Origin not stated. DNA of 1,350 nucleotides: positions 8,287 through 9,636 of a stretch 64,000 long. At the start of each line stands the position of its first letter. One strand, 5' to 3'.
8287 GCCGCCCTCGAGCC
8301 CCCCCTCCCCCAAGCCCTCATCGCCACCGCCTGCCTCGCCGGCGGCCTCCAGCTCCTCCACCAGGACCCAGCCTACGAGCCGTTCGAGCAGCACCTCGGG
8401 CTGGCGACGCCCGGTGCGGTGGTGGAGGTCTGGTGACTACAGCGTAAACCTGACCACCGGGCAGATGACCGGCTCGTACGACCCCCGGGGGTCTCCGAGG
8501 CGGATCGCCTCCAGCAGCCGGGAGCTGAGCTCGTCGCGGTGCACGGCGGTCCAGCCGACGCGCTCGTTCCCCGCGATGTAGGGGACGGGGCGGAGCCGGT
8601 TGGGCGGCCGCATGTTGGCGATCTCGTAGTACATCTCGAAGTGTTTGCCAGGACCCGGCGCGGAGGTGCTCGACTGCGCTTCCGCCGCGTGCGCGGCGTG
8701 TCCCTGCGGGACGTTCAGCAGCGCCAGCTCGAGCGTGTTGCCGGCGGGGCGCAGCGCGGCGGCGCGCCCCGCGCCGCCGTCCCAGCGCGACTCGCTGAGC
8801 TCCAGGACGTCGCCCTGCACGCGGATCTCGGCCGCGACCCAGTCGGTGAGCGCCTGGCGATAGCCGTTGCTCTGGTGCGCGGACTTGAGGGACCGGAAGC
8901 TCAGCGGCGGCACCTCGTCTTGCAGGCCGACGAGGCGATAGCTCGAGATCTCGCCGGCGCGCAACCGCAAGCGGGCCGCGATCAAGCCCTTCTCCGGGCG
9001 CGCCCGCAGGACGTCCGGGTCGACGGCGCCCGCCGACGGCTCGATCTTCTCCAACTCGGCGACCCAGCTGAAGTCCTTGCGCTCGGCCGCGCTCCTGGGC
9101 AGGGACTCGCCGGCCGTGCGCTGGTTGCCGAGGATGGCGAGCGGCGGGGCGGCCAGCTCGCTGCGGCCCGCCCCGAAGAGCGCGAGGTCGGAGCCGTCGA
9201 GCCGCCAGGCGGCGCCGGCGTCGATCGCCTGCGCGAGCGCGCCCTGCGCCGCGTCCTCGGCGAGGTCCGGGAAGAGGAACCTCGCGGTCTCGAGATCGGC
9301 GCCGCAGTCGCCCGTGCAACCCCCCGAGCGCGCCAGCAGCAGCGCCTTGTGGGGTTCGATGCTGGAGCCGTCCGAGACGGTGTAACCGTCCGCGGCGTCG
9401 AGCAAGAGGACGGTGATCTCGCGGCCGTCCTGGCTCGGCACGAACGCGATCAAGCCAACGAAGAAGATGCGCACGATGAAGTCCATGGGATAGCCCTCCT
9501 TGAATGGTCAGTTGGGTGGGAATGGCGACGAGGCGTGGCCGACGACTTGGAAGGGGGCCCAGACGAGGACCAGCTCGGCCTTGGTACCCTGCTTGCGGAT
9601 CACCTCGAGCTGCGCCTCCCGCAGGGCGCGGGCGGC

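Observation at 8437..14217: Divergent TPR-CHAT operon abutting the ECF sigma gene with only a 35-bp intergenic spacer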

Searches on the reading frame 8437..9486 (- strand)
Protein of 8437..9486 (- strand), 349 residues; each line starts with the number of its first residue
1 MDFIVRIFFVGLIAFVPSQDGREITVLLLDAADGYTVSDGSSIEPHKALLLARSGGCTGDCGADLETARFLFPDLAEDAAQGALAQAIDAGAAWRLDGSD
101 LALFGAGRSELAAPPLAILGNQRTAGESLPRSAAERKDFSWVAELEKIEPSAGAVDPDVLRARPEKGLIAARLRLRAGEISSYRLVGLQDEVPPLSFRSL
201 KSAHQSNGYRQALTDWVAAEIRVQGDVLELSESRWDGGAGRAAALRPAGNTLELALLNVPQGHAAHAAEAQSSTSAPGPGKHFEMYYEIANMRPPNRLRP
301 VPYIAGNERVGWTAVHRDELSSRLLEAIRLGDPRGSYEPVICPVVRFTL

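Call 8: search_protein_families(library=pfam, proteins=[window:8437-9486:-], max_evalue=0.01)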
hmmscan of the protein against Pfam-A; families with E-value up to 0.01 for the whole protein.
window:8437-9486:- (349 aa): 0 families

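Call 47: find_homologous_proteins(query=window:8437-9486:-, max_evalue=0.001)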
Query window:8437-9486:- (349 aa): 64 proteins with E <= 0.001 among 8000 candidates.
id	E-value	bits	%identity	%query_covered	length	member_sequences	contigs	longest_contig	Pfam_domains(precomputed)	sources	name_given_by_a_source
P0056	1.7e-226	769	100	100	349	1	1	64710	-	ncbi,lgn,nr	ncbi:MAG TPA: hypothetical protein VF121_01425 [Thermoanaerobaculia bacterium]|nr:hypothetical prote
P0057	4.0e-192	656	86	99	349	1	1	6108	-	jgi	jgi:hypothetical protein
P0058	1.3e-190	651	85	99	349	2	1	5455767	-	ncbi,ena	-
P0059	6.2e-189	646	85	99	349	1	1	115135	-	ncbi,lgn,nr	ncbi:MAG TPA: hypothetical protein VNJ70_06060 [Thermoanaerobaculia bacterium]|nr:hypothetical prote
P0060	2.7e-105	371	51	100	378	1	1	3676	-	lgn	-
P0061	5.4e-104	366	53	99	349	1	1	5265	-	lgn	-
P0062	3.8e-103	364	51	100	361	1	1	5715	-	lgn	-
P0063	2.0e-94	335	47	100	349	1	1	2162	-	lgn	-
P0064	3.4e-93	331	48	99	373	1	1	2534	-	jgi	-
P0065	4.0e-93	331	46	99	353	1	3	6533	-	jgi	jgi:hypothetical protein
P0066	9.1e-92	326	48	100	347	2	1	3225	-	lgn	-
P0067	2.2e-91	325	47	99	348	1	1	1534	-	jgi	jgi:hypothetical protein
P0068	2.1e-90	322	48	100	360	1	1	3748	-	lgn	-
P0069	7.3e-90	320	45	100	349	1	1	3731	-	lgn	-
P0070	1.6e-88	316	49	100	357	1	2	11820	-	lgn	-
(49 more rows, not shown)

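Call 53: predict_structure(alignment_id=A3)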
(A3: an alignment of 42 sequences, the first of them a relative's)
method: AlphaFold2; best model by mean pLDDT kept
length: 349 residues; sequences in the alignment: 42
mean_pLDDT: 92.5   pTM: 0.92
mean pLDDT of the five models: 92.5, 91.4, 90.2, 89.9, 89.7
residues with pLDDT >= 90: 289; 70-90: 37; 50-70: 23; < 50: 0
segments of 3 or more residues with pLDDT < 50: none
pLDDT, mean of each block of 10 residues (from residue 1): 96 97 98 96 95 98 95 95 97 98 95 93 87 95 97 98 97 98 91 94 80 96 97 97 98 97 71 76 97 95 93 87 91 58 94
secondary structure, 60 per line:
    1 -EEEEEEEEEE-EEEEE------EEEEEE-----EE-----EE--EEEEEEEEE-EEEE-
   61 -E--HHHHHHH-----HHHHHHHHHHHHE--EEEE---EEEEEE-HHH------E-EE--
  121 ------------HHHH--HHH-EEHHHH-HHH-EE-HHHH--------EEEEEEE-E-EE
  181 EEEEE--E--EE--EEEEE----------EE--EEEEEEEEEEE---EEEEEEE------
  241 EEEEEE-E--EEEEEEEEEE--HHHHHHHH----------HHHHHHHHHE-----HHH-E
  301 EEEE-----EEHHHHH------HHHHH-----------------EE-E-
elements in order: E2-11 E13-17 E24-29 E46-54 E56-59 H65-71 H77-88 E92-95 E99-104 H133-136 H145-148 H157-160 E169-175 E179-185 E195-199 E214-224 E228-234 E241-246 E251-260 H263-270 H281-289 E300-304 H312-316 H323-327

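Call 57: fold_search(model_id=the predicted structure, library=pdb)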
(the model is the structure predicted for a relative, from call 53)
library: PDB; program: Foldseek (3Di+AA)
matches with E <= 10: 637; with E <= 0.001: 0
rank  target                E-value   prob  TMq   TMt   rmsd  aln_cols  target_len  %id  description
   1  3gld_B                2.0e-01  0.03  0.08  0.09  21.6       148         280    7  Crystal Structure of the Major Pilin from Streptococcus pyogenes E117A mutant (released 2009-06-02)
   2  4hdi_L                2.2e-01  0.01  0.08  0.11  25.7       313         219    6  Crystal Structure of 3E5 IgG3 FAB from mus musculus (released 2013-04-17)
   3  6oao_F                2.3e-01  0.01  0.08  0.11  21.0       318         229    7  Structure of DBP in complex with human neutralizing antibody 092096 (released 2019-06-12)
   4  3b2m_A                2.5e-01  0.04  0.09  0.10  22.1       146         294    8  Crystal Structure of the Major Pilin from Streptococcus pyogenes (released 2007-12-18)
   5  4cu6                  2.6e-01  0.05  0.07  0.03  20.0       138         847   10  Unravelling the multiple functions of the architecturally intricate Streptococcus pneumoniae beta-galactosidase, BgaA (released 2014-08-20)
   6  6hyf_C                3.0e-01  0.03  0.07  0.18  19.2        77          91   12  Crystal structure of the third FNIII domain from rat beta4 integrin, a binding site for periaxin (released 2019-05-08)
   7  4en2_A                3.0e-01  0.01  0.09  0.12  22.2       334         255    7  HIV-1 Nef in complex with MHC-I cytoplasmic domain and Mu1 adaptin subunit of AP1 adaptor (second domain) (released 2012-06-20)
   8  8gl8_D                3.2e-01  0.03  0.06  0.22  18.6        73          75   11  The Type 9 Secretion System Extended Translocon - SprA-PorV-PPI-RemZ-SkpA-SprE complex (released 2024-01-31)
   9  4aef_A                3.2e-01  0.02  0.07  0.04  20.9       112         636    9  THE CRYSTAL STRUCTURE OF THERMOSTABLE AMYLASE FROM THE PYROCOCCUS (released 2012-10-31)
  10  4hmy_M                3.2e-01  0.01  0.09  0.09  20.6       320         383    8  Structural basis for recruitment and activation of the AP-1 clathrin adaptor complex by Arf1 (released 2013-03-06)
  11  5sva_n                3.4e-01  0.05  0.09  0.14  16.5        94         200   13  Mediator-RNA Polymerase II Pre-Initiation Complex (released 2016-09-28)
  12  5u6f                  3.6e-01  0.01  0.10  0.11  31.0       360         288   10  Bacterial adhesin from Mobiluncus mulieris containing intramolecular disulfide, isopeptide, and ester bond cross-links ( (released 2018-06-13)
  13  3o6k_L                4.1e-01  0.01  0.08  0.12  26.6       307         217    9  Crystal structure of anti-Tat HIV Fab'11H6H1 (released 2010-11-10)
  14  7jfy_C                4.3e-01  0.02  0.07  0.15  17.7        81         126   12  GAS41 YEATS domain in complex with 5 (released 2021-07-21)
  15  8em5_A                4.3e-01  0.01  0.06  0.17  15.7        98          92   10  Mycobacterium thermoresistible MmpS5 (released 2023-09-27)
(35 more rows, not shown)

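Call 67: search_protein_families(library=ncbifam, proteins=[window:8437-9486:-], max_evalue=0.001)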
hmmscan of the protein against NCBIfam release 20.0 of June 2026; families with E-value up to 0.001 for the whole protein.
window:8437-9486:- (349 aa): 0 families

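Call 68: search_protein_families(library=padloc, proteins=[window:8437-9486:-], max_evalue=0.001)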
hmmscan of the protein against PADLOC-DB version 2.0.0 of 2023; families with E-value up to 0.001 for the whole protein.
window:8437-9486:- (349 aa): 0 families

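Call 85: search_protein_representatives(alignment_id=A3)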
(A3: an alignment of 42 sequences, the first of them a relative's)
Query: 42 sequences, 352 profile positions. Proteins with E-value up to 0.001 (for the whole library): 1318; up to 1e-10: 577; up to 1e-30: 96. The best 150 are listed.
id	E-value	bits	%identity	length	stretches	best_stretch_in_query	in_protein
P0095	2.4e-149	513.5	-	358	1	1-350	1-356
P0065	4.6e-138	476.4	-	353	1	1-349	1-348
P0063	3.5e-137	473.5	-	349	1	1-351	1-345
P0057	2.0e-131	454.5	-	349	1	1-350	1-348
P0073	5.8e-131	453.1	-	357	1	1-350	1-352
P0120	1.0e-125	435.8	-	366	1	1-350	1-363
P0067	4.5e-122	423.8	-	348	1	1-349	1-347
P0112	2.5e-121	421.4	-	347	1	1-348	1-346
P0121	1.4e-120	418.8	-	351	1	1-349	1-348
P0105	1.8e-119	415.3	-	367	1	1-350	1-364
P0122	3.2e-115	401.3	-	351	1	1-348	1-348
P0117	6.4e-115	400.3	-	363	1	1-348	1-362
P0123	6.4e-115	400.3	-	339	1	1-349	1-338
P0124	1.0e-108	379.9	-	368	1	1-350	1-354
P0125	1.9e-108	379.0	-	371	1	1-350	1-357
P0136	2.7e-99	348.9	-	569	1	2-348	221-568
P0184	8.1e-39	150.0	-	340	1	1-309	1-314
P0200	1.4e-32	129.5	-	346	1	2-309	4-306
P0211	7.9e-30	120.4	-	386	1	2-330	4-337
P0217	8.9e-29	117.0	-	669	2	129-316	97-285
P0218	1.7e-28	116.0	-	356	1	3-309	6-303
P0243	2.8e-25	105.5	-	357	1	4-309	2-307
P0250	1.4e-24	103.1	-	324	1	1-349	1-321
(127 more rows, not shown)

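Call 86: find_encoding_contigs(protein=P0184, flank=8000, max_places=2)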
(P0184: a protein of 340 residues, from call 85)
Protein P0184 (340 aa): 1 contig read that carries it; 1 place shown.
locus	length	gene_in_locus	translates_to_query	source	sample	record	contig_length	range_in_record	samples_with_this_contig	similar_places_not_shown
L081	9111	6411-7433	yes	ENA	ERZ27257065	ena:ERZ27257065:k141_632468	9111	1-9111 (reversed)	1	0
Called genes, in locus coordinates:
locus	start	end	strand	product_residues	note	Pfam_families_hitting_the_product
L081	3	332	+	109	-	?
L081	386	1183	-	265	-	PF01063:Aminotran_4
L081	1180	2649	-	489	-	PF04715:, PF00425:Chorismate_bind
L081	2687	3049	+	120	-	PF06170:DUF983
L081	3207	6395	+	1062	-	PF12770:CHAT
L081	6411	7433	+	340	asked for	-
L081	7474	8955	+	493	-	PF00089:Trypsin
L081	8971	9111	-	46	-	?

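Call 87: search_protein_families(library=pfam, proteins=[P0184, P0200, P0218, P0243, P0250, P0217, P0136, P0211], max_evalue=0.01)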
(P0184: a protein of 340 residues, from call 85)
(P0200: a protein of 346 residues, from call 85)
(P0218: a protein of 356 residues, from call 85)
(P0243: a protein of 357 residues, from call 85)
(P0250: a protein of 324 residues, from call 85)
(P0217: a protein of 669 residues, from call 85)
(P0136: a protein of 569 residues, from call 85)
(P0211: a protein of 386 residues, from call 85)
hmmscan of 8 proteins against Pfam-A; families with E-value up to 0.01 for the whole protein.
P0184 (340 aa): 0 families

P0200 (346 aa): 0 families

P0218 (356 aa): 0 families

P0243 (357 aa): 0 families

P0250 (324 aa): 0 families

P0217 (669 aa): 0 families

P0136 (569 aa): 0 families

P0211 (386 aa): 0 families

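Call 88: find_encoding_contigs(protein=P0218, flank=8000, max_places=2)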
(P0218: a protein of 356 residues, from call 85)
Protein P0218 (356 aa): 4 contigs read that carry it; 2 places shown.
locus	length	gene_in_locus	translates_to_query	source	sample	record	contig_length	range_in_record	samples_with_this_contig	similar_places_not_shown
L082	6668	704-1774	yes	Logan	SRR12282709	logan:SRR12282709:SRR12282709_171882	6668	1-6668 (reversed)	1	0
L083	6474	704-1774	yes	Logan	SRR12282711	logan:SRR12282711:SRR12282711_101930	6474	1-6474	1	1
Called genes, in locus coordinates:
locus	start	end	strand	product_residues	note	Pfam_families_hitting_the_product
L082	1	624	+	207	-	?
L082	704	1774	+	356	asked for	-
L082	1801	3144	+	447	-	PF03415:Peptidase_C11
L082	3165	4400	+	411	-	PF00656:Peptidase_C14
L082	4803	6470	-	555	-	PF16697:Yop-YscD_cpl, PF00498:FHA, PF01590:GAF, PF13185:GAF_2, PF13492:GAF_3, PF07228:SpoIIE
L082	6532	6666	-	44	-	?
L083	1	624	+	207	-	?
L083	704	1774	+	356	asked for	-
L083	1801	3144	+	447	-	PF03415:Peptidase_C11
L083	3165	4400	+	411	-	PF00656:Peptidase_C14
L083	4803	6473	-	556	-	?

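Call 89: find_encoding_contigs(protein=P0250, flank=8000, max_places=2)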
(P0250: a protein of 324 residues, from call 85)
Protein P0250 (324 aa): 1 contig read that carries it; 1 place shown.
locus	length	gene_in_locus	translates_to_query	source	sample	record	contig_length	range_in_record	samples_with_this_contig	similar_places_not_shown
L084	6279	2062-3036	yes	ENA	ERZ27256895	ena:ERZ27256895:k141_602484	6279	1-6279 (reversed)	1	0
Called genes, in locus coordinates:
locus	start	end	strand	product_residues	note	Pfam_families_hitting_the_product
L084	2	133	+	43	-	?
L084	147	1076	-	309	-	PF13490:zf-HC2 (weak)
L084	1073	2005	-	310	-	-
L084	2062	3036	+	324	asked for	-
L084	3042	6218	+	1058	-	PF12770:CHAT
